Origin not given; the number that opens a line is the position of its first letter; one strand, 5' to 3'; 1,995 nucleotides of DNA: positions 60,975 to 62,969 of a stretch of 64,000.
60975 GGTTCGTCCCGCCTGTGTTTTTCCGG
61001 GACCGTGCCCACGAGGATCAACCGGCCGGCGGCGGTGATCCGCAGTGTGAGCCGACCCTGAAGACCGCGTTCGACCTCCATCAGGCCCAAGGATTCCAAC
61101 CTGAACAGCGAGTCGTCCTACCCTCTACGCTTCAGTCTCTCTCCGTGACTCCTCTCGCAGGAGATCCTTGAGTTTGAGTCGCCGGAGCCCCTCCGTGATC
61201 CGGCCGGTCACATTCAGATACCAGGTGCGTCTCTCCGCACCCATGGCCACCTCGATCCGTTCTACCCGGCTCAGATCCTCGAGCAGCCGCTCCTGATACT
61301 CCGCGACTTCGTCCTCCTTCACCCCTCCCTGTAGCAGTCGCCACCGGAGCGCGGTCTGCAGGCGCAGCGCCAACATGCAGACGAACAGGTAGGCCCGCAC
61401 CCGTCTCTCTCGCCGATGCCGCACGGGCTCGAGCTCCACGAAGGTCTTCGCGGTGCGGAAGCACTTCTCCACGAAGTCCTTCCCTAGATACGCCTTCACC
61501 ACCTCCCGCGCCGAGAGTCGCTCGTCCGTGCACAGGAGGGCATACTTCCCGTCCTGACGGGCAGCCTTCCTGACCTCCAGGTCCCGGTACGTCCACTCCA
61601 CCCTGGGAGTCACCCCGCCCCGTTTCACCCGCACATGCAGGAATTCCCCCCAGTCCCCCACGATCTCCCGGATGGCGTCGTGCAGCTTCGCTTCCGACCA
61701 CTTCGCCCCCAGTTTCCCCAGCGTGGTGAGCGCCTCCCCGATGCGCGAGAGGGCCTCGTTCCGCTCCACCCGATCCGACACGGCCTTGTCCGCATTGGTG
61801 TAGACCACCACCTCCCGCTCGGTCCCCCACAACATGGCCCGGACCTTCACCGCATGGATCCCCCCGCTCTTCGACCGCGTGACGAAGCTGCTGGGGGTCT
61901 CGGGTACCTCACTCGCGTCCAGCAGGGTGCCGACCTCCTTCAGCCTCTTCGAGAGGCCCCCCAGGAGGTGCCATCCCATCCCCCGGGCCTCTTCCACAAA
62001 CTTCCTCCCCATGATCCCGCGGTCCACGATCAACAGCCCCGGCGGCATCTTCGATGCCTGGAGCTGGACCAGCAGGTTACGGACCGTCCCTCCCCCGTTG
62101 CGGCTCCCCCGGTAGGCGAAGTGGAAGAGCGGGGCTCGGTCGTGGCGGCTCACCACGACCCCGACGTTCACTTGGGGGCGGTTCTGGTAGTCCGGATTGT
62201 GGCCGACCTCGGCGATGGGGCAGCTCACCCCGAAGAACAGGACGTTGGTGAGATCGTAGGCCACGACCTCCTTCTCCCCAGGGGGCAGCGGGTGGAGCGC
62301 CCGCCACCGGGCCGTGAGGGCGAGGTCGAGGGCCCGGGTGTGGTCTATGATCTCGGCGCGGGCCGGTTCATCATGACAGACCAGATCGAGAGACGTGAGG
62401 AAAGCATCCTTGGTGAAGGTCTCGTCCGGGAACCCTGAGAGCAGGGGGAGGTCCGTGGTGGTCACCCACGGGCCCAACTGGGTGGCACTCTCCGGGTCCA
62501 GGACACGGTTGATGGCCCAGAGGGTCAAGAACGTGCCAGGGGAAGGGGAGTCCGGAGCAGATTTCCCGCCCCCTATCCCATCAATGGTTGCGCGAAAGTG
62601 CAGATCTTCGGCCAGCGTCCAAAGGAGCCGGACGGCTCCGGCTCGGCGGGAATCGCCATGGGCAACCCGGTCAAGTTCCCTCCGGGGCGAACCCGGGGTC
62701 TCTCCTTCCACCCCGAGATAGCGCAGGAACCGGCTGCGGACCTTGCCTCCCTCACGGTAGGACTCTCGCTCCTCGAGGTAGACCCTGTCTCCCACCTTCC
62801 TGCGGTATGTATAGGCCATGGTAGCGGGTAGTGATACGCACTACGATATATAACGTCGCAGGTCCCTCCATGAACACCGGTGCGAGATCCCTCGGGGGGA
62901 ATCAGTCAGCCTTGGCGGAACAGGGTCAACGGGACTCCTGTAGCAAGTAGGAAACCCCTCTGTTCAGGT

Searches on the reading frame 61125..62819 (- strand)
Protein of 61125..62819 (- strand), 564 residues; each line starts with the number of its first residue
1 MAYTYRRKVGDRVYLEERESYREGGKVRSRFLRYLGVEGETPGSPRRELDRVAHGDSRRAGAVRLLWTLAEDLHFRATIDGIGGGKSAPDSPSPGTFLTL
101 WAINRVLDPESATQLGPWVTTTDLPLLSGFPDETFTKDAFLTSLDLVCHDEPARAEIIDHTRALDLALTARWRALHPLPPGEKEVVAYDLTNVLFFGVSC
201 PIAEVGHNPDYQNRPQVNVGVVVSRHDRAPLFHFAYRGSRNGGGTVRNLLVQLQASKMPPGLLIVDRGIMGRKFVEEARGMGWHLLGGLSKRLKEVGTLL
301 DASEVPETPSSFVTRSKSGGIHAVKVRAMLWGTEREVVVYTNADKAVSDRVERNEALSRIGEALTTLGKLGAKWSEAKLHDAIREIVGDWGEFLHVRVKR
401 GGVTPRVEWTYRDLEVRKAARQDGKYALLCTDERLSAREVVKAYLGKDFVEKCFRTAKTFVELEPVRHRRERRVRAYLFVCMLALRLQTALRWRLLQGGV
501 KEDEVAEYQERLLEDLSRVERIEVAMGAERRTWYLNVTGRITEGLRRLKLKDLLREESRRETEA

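Call 3: search_protein_families(library=pfam, proteins=[window:61125-62819:-], max_evalue=0.1)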
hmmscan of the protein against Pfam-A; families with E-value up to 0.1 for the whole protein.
window:61125-62819:- (564 aa): 1 family
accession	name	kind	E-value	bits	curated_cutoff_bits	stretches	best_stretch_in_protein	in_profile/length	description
PF01609.27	DDE_Tnp_1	-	0.00031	21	23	1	242-485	61-198/200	Transposase DDE domain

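Call 57: search_protein_families(library=ncbifam, proteins=[window:61125-62819:-], max_evalue=0.01)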
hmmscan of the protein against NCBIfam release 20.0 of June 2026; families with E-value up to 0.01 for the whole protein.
window:61125-62819:- (564 aa): 4 families
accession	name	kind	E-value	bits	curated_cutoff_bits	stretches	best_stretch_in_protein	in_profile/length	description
NF033559.2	transpos_IS1634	equivalog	1e-55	189.7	100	1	28-546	2-477/483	IS1634 family transposase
NF049999.1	transpos_IS701_3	equivalog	1.5e-06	27.4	170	1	403-491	275-360/412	IS701 family transposase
NF033540.2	transpos_IS701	equivalog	0.001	18.4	150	0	359-489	234-360/363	IS701 family transposase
NF033592.1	transpos_IS4_1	equivalog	0.0021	17.2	115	1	359-487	220-327/332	IS4 family transposase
